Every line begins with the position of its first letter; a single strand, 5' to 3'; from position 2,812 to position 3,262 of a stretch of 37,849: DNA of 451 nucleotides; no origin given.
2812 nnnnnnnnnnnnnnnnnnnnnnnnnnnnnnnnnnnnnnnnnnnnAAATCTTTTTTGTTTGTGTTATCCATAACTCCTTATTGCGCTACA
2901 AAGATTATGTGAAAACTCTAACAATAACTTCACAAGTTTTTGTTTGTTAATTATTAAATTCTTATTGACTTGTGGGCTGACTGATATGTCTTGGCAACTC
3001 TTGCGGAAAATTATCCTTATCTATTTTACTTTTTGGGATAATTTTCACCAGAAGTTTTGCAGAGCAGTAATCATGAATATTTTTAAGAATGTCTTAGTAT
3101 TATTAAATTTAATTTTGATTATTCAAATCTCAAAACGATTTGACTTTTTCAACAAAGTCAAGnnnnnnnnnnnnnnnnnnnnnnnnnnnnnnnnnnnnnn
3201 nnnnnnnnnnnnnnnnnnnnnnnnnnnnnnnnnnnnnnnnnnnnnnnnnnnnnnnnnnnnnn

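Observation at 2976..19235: Repeat family A: four ~130-180-bp intergenic copies with a hairpin that covaries between copies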

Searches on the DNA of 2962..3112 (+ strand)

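Call 27: build_rna_model(alignment_id=A3, structure=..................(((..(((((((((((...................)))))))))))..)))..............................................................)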
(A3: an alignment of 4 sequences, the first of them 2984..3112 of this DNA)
Model R1 built from alignment A3 (4 sequences, 131 columns); structure: as given.
model positions 127; base pairs 14; branch points 0; effective number of sequences 1.75; information 0.59 bits per position. Calibrated on 0.2 Mb of random sequence (short: E-values are rough).
structure used (alignment columns):
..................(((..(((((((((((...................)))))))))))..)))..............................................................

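Call 29: search_with_rna_model(model_id=R1, sources=[window, L067, L068, L069, L070, L071, L072, L073], max_evalue=10, show_alignments=3)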
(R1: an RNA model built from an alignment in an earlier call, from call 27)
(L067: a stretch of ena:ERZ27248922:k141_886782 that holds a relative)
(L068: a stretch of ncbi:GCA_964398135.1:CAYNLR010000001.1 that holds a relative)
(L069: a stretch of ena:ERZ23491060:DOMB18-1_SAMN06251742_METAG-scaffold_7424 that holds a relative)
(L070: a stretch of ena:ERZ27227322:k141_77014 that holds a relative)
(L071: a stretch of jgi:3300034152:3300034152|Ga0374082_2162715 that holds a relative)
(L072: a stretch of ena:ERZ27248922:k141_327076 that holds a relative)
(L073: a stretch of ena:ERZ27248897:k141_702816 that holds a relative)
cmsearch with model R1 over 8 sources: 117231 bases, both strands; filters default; matches with E-value up to 10: 23.
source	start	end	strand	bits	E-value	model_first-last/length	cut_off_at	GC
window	16779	16905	+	139.4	2.4e-22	1-127/127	no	0.28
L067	297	423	+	139.4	2.4e-22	1-127/127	no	0.28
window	19099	19224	-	133.1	3.3e-21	1-127/127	no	0.25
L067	2617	2742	-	133.1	3.3e-21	1-127/127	no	0.25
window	2984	3110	+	127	4.3e-20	1-127/127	no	0.28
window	17836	17958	-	117.6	2.2e-18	1-127/127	no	0.24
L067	1354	1476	-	117.6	2.2e-18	1-127/127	no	0.24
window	19142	19269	+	33.5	0.0048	1-127/127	no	0.32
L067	2660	2787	+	33.5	0.0048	1-127/127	no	0.32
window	16736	16862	-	28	0.048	1-127/127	no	0.32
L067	254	380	-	28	0.048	1-127/127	no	0.32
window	2940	3068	-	27.4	0.063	1-127/127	no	0.33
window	17877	17992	+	22.9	0.41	1-127/127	no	0.28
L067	1395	1510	+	22.9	0.41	1-127/127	no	0.28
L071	1364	1410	+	17.6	3.8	1-127/127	no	0.28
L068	14678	14759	-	17.3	4.4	1-127/127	no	0.28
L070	6740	6821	-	17.3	4.4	1-127/127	no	0.28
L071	10551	10632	-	17.1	4.7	1-127/127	no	0.24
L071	1837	1900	-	16.2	6.7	1-127/127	no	0.25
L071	2243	2367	+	15.8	7.9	1-127/127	no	0.29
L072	7062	7136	-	15.5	9.2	48-127/127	5'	0.28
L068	4257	4336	-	15.4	9.5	1-127/127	no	0.28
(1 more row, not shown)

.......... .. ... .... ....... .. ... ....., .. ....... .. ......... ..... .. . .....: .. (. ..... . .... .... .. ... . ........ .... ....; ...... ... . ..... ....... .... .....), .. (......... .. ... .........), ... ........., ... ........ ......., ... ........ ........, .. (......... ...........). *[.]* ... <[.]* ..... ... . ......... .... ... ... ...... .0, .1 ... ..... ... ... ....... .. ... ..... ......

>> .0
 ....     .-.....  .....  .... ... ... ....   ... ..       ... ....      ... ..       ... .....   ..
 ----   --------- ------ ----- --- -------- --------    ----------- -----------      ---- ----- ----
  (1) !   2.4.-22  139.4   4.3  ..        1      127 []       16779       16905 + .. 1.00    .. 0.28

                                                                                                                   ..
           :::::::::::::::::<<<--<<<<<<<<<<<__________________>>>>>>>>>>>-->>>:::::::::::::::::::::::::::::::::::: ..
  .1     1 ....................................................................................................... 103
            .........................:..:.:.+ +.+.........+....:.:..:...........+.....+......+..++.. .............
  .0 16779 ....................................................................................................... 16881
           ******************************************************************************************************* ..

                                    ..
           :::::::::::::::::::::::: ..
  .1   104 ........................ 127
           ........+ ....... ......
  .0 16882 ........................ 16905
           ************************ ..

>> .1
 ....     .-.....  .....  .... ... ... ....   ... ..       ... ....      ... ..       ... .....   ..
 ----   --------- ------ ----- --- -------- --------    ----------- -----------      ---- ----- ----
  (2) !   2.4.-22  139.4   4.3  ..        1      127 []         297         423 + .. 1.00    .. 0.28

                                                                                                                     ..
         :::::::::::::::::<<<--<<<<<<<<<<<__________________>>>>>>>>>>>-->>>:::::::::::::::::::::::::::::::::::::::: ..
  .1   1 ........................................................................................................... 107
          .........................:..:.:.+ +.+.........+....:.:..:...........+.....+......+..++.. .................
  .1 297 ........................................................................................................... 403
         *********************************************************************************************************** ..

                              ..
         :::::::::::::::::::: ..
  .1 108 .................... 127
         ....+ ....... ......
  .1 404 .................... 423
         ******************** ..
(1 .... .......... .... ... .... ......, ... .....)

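Call 32: search_with_rna_model(model_id=R1, sources=[L076, L088, L108, L112, L117, L123, L139, L150, L172, L173, L179], max_evalue=1)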
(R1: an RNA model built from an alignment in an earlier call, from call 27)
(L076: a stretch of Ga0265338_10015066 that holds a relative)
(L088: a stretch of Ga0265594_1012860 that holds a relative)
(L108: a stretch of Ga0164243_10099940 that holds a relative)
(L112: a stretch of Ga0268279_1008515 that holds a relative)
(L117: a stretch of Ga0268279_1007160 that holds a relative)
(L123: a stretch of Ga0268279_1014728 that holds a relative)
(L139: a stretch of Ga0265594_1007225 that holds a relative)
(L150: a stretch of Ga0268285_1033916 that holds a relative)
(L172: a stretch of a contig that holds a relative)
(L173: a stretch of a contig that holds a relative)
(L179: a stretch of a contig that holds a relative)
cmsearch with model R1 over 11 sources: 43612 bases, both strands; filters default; matches with E-value up to 1: 25.
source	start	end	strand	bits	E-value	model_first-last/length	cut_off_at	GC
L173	751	874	+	109.9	2.1e-17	1-127/127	no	0.27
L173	1428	1553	+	107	7e-17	1-127/127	no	0.27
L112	3584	3710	+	106.4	9e-17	1-127/127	no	0.22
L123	1688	1810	+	96.9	4.9e-15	1-127/127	no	0.28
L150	440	562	-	95.3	9.8e-15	1-127/127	no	0.33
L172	947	1069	-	95.3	9.8e-15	1-127/127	no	0.33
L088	91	217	+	89.7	1e-13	1-127/127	no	0.28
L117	3991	4117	+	89.7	1e-13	1-127/127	no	0.28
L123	2281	2406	-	86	4.7e-13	1-127/127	no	0.26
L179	3010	3138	+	75.5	4e-11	1-127/127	no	0.29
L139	1336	1452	-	70.7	2.9e-10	1-127/127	no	0.28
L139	4959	5083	-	65.1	3e-09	1-127/127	no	0.26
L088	46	174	-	44.8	1.5e-05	1-127/127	no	0.33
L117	3946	4074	-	44.8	1.5e-05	1-127/127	no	0.33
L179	2965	3095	-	44.1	2e-05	1-127/127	no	0.3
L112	3541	3668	-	43.7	2.5e-05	1-127/127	no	0.25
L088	3801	3888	+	39.9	0.00012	1-127/127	no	0.27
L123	2324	2439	+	38.4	0.00023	1-127/127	no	0.26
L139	1371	1486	+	33.7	0.0016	1-127/127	no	0.3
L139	5018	5081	+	33.6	0.0017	18-82/127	no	0.3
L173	1395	1512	-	31.4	0.0043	1-127/127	no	0.3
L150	499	603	+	29.9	0.0079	18-124/127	no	0.33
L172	1006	1110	+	29.9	0.0079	18-124/127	no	0.33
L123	1643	1768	-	27.9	0.019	1-127/127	no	0.33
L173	715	832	-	22.7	0.17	1-127/127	no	0.29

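Call 52: search_with_rna_model(model_id=R1, sources=[L180, L181], max_evalue=0.01)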
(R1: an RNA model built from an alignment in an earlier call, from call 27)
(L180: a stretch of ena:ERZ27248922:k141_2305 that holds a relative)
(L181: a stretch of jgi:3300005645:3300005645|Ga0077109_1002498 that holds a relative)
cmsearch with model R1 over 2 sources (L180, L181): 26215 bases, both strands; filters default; matches with E-value up to 0.01: 9.
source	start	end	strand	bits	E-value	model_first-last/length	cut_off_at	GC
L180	11086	11202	-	70.7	1.8e-10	1-127/127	no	0.28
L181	3946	4062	-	70.7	1.8e-10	1-127/127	no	0.28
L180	14709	14833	-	65.1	1.8e-09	1-127/127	no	0.26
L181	7569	7693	-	65.1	1.8e-09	1-127/127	no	0.26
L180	11121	11236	+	33.7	0.00098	1-127/127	no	0.3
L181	3981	4096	+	33.7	0.00098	1-127/127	no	0.3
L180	14768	14831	+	33.6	0.001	18-82/127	no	0.3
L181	7628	7691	+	33.6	0.001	18-82/127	no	0.3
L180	3936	3974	+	32.5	0.0016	23-62/127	no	0.31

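Call 63: search_with_rna_model(model_id=R1, sources=[L183, L184, L185, L186, L187, L188, L189], max_evalue=0.01)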
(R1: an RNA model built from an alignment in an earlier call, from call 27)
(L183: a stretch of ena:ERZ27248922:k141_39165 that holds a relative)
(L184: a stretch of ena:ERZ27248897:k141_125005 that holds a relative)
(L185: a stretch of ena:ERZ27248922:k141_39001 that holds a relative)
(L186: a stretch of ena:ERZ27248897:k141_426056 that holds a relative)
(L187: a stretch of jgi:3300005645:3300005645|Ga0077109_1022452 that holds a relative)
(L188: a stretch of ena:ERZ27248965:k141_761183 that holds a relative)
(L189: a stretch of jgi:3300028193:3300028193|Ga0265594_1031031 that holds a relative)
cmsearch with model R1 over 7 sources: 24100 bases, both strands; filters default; matches with E-value up to 0.01: 2.
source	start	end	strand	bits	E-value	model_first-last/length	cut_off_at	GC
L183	3070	3196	+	127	8.8e-21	1-127/127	no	0.28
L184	2968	3094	+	127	8.8e-21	1-127/127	no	0.28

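Call 67: search_with_rna_model(model_id=R1, sources=[L190, L191, L192, L193, L194, L195], max_evalue=10)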
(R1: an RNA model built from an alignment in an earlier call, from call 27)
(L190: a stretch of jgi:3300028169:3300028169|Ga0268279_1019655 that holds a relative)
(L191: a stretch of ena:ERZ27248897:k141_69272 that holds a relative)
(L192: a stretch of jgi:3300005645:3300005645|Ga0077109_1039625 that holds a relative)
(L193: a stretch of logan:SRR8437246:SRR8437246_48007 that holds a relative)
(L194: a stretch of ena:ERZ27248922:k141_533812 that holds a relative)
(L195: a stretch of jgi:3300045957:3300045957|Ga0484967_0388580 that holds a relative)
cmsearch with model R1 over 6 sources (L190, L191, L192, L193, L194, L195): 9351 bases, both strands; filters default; matches with E-value up to 10: 0.
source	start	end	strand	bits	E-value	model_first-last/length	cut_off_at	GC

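Call 78: build_rna_model(alignment_id=A5, structure=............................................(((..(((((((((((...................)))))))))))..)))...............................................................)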
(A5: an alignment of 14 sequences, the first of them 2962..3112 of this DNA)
Model R2 built from alignment A5 (14 sequences, 158 columns); structure: as given.
model positions 151; base pairs 14; branch points 0; effective number of sequences 3.63; information 0.59 bits per position. Calibrated on 0.2 Mb of random sequence (short: E-values are rough).
structure used (alignment columns):
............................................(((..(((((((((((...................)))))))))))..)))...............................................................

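Call 79: search_with_rna_model(model_id=R2, sources=[window, L068, L070, L071, L072, L073, L088, L112, L117, L123, L150, L172, L173, L179, L180, L181, L185, L186, L189, L190, L191, L192, L195], max_evalue=1)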
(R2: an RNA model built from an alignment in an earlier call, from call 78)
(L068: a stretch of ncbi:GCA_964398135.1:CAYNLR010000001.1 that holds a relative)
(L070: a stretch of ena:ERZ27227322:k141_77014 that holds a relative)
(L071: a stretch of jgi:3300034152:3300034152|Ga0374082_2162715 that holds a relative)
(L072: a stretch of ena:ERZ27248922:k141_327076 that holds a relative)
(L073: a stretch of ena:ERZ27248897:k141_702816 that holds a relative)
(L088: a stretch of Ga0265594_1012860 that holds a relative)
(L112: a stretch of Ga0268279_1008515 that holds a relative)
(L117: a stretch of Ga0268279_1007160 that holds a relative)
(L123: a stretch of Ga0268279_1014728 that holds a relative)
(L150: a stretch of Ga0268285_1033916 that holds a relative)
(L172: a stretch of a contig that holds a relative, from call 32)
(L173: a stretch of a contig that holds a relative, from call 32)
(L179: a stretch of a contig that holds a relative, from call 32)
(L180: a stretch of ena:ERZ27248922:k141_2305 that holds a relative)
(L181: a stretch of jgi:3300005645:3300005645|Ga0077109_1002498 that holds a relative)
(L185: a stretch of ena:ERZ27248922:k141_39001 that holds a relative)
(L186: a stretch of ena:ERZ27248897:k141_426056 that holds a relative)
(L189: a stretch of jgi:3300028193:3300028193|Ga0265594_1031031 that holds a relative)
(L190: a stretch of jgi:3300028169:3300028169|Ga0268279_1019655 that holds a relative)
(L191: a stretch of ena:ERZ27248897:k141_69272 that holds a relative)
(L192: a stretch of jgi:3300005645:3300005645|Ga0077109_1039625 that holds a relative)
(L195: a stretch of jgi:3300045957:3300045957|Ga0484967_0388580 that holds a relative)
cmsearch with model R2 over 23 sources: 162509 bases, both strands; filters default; matches with E-value up to 1: 41.
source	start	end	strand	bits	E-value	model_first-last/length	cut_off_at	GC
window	19097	19247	-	154.7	8.2e-25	1-151/151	no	0.3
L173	1406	1555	+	144.5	5.7e-23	1-151/151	no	0.28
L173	728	876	+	142.3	1.4e-22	1-151/151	no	0.28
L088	67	219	+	139.6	4.4e-22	1-151/151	no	0.31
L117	3967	4119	+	139.6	4.4e-22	1-151/151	no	0.31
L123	1665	1812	+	138.7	6.3e-22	1-151/151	no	0.3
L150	438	586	-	133.5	5.5e-21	1-151/151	no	0.34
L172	945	1093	-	133.5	5.5e-21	1-151/151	no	0.34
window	16758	16907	+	131.8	1.1e-20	1-151/151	no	0.31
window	2961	3112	+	127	8.1e-20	1-151/151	no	0.3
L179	2986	3140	+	126.6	9.4e-20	1-151/151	no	0.3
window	17834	17979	-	125.7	1.4e-19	1-151/151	no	0.25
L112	3562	3712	+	118.9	2.3e-18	1-151/151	no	0.22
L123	2279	2430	-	115.9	7.9e-18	1-151/151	no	0.26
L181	7567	7715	-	104.1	1e-15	1-151/151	no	0.3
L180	14707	14855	-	104.1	1e-15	1-151/151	no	0.3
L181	3944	4084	-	101.3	3.4e-15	1-151/151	no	0.29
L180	11084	11224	-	101.3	3.4e-15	1-151/151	no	0.29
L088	3778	3890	+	61.3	5.3e-08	1-151/151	no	0.29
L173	1396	1493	-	43.3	9e-05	41-144/151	no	0.3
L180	11097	11241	+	43.1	9.9e-05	1-151/151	no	0.26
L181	3957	4101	+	43.1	9.9e-05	1-151/151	no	0.26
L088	44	195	-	39.4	0.00045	1-151/151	no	0.32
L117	3944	4095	-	39.4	0.00045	1-151/151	no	0.32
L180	3897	4035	+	37.7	0.00091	1-151/151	no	0.32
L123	2304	2441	+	37.5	0.00099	1-151/151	no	0.28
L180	3871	4013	-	35.3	0.0026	1-151/151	no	0.33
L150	460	608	+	35.1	0.0027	1-151/151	no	0.32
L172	967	1115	+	35.1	0.0027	1-151/151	no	0.32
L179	2968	3077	-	34.4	0.0036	41-146/151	no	0.29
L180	14768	14840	+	34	0.0043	41-113/151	no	0.29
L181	7628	7700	+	34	0.0043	41-113/151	no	0.29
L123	1641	1787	-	31.9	0.01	1-151/151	no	0.32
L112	3576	3650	-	30.7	0.017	41-114/151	no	0.24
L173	710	814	-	28.4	0.044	41-146/151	no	0.29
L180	2632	2750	-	25.1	0.17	1-151/151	no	0.29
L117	1672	1770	-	21.4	0.78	1-151/151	no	0.33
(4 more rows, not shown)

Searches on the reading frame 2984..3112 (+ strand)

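Call 83: search_protein_families(library=pfam, proteins=[L179:2-1240:-, L179:1233-1868:-, L179:3211-3846:+, L179:4425-5009:+, L179:5026-5691:+], max_evalue=0.001)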
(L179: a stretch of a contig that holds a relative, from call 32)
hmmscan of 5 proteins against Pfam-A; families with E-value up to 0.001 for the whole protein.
L179:2-1240:- (413 aa): 3 families
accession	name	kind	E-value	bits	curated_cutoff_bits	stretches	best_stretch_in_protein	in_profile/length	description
PF17963.7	Big_9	-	1.5e-10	42.2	23.6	1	206-296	1-89/89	Bacterial Ig domain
PF17892.7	Cadherin_5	-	1.1e-08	35.2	26.5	1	206-297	2-97/98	Cadherin-like domain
PF17803.7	Cadherin_4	-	7.3e-05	23.6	25.1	1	293-344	3-53/71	Bacterial cadherin-like domain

L179:1233-1868:- (211 aa): 0 families

L179:3211-3846:+ (211 aa): 0 families

L179:4425-5009:+ (194 aa): 1 family
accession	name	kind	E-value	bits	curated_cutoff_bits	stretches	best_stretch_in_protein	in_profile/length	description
PF00252.24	Ribosomal_L16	-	9.2e-24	84.3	27.9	1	35-186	7-131/132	Ribosomal protein L16p/L10e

L179:5026-5691:+ (222 aa): 2 families
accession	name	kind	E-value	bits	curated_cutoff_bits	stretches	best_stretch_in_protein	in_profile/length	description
PF01170.24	UPF0020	-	3.1e-11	43.8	22.3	1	173-216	11-54/197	RMKL-like, methyltransferase domain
PF01555.25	N6_N4_Mtase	-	0.00095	19.6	26.7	0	155-221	146-212/221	DNA methylase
